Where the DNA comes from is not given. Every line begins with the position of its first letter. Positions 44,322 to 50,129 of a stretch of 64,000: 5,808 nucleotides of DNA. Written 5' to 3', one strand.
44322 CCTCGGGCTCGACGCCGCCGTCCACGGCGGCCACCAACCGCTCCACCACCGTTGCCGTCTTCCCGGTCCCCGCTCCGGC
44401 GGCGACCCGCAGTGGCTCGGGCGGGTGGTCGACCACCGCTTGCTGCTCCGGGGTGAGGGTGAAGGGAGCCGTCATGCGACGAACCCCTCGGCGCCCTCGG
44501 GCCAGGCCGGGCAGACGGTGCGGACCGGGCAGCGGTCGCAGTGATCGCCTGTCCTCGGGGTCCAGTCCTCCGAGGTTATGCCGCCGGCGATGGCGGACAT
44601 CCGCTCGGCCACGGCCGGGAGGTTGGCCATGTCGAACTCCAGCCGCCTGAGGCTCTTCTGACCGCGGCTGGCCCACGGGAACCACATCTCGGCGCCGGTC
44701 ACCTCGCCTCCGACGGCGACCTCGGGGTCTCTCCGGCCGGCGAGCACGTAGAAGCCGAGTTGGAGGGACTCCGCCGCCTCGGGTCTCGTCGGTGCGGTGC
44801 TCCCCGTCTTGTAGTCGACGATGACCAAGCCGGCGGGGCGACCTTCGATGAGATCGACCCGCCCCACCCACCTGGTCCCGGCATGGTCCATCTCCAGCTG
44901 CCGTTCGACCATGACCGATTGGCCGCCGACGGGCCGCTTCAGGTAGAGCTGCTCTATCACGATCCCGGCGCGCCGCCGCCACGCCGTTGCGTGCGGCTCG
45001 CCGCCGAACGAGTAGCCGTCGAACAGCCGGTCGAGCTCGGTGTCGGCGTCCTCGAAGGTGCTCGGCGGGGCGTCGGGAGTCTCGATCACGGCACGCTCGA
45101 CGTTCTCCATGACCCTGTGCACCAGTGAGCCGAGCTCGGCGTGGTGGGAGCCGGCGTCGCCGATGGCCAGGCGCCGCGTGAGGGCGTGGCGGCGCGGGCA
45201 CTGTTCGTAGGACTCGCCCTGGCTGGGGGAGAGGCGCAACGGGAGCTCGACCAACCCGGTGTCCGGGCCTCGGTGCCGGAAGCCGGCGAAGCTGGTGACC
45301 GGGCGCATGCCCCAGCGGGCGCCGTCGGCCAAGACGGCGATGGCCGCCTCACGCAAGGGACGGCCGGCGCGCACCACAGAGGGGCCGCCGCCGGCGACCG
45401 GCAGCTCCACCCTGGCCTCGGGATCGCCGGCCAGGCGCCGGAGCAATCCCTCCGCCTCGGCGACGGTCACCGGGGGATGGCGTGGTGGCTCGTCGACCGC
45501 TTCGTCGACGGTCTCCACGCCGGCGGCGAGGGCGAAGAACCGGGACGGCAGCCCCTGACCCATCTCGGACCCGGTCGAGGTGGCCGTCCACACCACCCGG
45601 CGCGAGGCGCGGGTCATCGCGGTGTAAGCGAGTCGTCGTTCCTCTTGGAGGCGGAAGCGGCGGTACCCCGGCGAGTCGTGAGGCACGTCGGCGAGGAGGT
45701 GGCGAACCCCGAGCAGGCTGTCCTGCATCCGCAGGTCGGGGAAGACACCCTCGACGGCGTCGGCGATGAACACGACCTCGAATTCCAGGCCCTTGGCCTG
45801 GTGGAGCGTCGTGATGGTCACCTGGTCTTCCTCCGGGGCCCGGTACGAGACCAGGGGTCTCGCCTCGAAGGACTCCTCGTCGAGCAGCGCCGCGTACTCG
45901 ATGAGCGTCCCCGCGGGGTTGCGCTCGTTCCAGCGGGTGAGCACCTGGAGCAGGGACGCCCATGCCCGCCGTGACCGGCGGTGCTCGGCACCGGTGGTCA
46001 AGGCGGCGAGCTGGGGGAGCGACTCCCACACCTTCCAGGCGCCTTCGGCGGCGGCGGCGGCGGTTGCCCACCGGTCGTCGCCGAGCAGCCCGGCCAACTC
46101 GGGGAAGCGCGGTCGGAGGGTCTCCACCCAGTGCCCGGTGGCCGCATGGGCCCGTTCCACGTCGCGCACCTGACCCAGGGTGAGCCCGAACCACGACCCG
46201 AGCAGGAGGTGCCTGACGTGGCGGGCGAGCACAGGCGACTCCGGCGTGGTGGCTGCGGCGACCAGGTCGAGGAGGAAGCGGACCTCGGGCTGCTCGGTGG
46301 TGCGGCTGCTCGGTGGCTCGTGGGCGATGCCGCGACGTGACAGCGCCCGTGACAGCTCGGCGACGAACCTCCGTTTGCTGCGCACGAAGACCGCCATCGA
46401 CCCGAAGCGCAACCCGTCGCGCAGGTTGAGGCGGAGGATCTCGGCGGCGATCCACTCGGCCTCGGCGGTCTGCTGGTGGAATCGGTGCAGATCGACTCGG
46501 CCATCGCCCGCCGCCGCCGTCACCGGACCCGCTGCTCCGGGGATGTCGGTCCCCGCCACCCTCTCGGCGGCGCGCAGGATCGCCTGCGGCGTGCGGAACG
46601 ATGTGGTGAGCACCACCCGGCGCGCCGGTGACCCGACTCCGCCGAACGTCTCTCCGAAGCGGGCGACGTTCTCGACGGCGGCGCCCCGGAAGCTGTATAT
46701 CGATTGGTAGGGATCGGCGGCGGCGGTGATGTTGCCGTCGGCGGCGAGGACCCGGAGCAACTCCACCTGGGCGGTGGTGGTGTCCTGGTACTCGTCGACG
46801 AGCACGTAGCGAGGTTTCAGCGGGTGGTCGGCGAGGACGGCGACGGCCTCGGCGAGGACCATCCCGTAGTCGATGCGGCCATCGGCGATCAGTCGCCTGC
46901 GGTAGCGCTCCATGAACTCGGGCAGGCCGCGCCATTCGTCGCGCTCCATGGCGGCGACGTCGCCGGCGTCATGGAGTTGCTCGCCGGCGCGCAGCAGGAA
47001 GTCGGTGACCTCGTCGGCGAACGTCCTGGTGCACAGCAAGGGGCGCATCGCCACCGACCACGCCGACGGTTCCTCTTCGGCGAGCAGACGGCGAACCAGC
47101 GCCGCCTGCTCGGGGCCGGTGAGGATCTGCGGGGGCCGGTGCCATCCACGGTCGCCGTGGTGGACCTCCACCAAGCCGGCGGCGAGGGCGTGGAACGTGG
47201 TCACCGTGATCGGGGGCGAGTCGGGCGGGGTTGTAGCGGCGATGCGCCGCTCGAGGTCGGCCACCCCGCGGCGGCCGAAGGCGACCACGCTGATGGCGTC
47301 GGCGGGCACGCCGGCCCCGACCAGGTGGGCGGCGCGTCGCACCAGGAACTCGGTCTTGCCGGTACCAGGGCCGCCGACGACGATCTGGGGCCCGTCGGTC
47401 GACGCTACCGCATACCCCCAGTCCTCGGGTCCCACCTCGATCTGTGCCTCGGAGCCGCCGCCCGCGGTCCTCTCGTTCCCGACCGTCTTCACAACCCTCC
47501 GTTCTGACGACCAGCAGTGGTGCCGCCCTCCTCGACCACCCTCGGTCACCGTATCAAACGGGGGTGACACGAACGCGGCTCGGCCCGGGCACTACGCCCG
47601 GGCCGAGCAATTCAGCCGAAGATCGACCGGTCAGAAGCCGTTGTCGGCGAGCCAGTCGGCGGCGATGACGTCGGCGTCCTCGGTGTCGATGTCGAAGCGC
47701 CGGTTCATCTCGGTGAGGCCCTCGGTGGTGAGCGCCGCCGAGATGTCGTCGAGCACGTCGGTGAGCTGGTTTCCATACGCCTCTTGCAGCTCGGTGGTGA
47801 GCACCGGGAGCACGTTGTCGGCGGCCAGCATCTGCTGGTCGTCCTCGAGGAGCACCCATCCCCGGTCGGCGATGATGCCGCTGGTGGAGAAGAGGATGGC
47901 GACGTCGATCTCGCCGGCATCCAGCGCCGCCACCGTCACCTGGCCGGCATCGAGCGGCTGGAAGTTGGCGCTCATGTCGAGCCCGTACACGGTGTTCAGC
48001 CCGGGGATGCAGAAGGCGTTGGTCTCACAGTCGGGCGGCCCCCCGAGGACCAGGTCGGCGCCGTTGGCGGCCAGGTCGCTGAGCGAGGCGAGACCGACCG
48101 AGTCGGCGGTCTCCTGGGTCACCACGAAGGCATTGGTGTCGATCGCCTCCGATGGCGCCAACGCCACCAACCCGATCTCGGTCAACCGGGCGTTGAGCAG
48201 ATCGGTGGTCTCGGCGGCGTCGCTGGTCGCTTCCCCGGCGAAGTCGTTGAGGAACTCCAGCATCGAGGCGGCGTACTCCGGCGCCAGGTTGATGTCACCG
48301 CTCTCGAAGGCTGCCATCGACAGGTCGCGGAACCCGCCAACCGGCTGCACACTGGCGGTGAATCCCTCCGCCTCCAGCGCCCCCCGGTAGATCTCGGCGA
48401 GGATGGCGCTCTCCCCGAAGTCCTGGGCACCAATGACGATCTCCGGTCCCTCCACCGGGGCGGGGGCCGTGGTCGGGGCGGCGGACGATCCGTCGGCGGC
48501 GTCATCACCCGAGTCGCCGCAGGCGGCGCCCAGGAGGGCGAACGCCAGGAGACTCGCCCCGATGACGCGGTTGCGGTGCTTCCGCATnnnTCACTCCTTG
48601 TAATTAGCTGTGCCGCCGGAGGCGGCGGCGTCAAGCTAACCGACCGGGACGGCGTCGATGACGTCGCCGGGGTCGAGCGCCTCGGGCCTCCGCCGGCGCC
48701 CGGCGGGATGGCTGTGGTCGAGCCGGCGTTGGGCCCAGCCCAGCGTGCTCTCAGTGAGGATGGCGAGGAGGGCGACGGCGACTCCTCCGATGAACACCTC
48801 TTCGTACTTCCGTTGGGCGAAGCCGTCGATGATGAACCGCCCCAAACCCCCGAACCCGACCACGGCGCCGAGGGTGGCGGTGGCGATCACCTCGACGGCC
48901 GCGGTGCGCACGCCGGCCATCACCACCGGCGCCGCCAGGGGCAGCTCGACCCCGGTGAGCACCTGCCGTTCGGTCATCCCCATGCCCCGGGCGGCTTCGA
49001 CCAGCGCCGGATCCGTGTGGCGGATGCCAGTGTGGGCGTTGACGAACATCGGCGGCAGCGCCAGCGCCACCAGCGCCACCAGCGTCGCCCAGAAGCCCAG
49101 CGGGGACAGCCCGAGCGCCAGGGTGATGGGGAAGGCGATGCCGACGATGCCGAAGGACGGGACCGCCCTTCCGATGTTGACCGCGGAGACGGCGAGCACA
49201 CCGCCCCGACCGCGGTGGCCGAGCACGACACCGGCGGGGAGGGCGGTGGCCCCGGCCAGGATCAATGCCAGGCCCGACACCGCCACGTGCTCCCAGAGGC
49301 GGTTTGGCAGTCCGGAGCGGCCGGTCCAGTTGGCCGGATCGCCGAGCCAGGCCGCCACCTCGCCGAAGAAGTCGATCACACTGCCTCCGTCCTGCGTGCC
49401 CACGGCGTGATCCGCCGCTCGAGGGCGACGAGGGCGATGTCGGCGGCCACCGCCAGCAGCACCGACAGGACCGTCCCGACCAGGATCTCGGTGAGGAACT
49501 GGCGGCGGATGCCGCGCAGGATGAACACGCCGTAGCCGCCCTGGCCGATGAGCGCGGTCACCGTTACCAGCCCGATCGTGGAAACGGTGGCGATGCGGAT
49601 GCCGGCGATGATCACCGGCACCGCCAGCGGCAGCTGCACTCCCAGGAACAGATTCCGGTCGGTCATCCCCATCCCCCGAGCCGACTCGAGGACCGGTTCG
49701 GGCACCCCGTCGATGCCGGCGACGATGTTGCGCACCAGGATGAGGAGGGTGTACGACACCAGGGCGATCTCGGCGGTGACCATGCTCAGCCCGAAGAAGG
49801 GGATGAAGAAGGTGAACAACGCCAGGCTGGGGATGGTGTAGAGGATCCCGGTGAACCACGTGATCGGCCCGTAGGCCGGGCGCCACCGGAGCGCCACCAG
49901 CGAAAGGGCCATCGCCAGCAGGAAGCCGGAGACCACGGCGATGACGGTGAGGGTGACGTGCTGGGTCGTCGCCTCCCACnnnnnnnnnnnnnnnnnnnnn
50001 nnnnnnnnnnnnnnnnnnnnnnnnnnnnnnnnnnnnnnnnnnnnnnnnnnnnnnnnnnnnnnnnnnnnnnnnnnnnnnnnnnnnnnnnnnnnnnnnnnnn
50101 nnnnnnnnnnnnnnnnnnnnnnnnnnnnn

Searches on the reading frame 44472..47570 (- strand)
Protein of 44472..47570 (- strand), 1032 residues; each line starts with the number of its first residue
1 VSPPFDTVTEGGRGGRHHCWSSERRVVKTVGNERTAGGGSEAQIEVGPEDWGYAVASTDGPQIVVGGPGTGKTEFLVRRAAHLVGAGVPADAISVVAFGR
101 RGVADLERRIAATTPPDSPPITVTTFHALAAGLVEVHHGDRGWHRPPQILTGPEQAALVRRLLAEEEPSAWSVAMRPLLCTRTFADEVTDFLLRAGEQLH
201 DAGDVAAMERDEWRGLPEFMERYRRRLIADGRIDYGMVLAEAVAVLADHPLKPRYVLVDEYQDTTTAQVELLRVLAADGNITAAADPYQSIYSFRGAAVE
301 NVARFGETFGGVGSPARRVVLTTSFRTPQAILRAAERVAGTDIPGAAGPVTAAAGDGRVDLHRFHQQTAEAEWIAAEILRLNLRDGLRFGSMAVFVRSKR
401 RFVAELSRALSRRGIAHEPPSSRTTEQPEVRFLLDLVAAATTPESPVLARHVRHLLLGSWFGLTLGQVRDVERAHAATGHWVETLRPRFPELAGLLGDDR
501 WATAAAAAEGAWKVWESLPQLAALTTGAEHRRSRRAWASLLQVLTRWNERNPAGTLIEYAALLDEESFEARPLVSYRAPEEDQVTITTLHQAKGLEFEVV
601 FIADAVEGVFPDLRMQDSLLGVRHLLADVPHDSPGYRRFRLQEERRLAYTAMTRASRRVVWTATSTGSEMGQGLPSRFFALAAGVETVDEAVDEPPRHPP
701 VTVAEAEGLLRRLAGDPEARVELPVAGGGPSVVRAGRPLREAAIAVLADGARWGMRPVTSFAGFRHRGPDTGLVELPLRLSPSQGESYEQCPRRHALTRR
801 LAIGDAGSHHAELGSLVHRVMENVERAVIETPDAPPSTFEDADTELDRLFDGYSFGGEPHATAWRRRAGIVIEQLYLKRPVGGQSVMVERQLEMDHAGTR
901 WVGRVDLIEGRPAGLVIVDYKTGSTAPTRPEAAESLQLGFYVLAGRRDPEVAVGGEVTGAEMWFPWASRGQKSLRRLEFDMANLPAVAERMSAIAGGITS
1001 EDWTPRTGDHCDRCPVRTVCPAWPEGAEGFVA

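Call 22: search_protein_families(library=pfam, proteins=[window:44472-47570:-], max_evalue=0.001)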
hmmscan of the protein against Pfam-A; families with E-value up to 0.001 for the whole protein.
window:44472-47570:- (1032 aa): 6 families
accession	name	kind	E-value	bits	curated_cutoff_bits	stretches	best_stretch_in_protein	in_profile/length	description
PF00580.27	UvrD-helicase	-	3.7e-38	132.2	23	1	54-309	8-270/271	UvrD/REP helicase N-terminal domain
PF12705.13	PDDEXK_1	-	1.3e-36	127.2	22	1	779-1021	1-247/247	PD-(D/E)XK nuclease superfamily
PF13361.12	UvrD_C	-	2.7e-26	93.3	25.6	2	576-664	281-348/350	UvrD-like helicase C-terminal domain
PF13245.12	AAA_19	-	1.9e-14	54.4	25.1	1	56-295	8-134/134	AAA domain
PF13538.12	UvrD_C_2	-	4.3e-09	36.5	27.4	1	584-606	2-24/52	UvrD-like helicase C-terminal domain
PF10926.14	DUF2800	-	1.3e-08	34.9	21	1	779-1022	3-234/368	Protein of unknown function (DUF2800)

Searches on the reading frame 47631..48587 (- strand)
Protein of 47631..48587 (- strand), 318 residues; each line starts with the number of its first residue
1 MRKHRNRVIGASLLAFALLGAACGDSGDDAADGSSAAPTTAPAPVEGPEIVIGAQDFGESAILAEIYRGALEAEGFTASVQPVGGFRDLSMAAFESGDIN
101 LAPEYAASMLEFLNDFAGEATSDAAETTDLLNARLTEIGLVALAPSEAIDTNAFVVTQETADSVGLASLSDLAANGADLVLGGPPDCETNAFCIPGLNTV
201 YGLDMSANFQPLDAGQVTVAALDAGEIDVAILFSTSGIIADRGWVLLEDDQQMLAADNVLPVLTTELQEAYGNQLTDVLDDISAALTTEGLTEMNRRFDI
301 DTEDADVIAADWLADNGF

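Call 22: search_protein_families(library=pfam, proteins=[window:47631-48587:-], max_evalue=0.001)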
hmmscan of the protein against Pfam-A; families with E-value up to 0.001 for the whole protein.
window:47631-48587:- (318 aa): 1 family
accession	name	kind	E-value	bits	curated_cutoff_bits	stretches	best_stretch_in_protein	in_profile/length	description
PF04069.17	OpuAC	-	3e-40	138.9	21.2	1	49-314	2-256/257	Substrate binding domain of ABC-type glycine betaine transport system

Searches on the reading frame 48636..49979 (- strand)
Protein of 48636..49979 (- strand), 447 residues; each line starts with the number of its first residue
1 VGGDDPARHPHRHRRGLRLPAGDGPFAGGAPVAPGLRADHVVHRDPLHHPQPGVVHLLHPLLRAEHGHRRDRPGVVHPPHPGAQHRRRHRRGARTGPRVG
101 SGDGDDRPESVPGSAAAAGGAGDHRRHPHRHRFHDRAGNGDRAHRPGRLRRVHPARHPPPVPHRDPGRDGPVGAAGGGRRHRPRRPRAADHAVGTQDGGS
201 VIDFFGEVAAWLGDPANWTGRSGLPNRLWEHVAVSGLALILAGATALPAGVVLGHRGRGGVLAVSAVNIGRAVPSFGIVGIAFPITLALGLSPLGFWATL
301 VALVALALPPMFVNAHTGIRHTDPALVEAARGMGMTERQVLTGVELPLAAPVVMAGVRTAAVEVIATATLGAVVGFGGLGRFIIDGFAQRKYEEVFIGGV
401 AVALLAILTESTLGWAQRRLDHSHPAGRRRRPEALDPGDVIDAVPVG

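Call 22: search_protein_families(library=pfam, proteins=[window:48636-49979:-], max_evalue=0.001)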
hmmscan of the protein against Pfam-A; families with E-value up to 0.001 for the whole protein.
window:48636-49979:- (447 aa): 1 family
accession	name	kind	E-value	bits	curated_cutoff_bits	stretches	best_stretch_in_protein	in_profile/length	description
PF00528.27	BPD_transp_1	-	2.7e-21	76.6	26.4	1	247-420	2-182/184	Binding-protein-dependent transport system inner membrane component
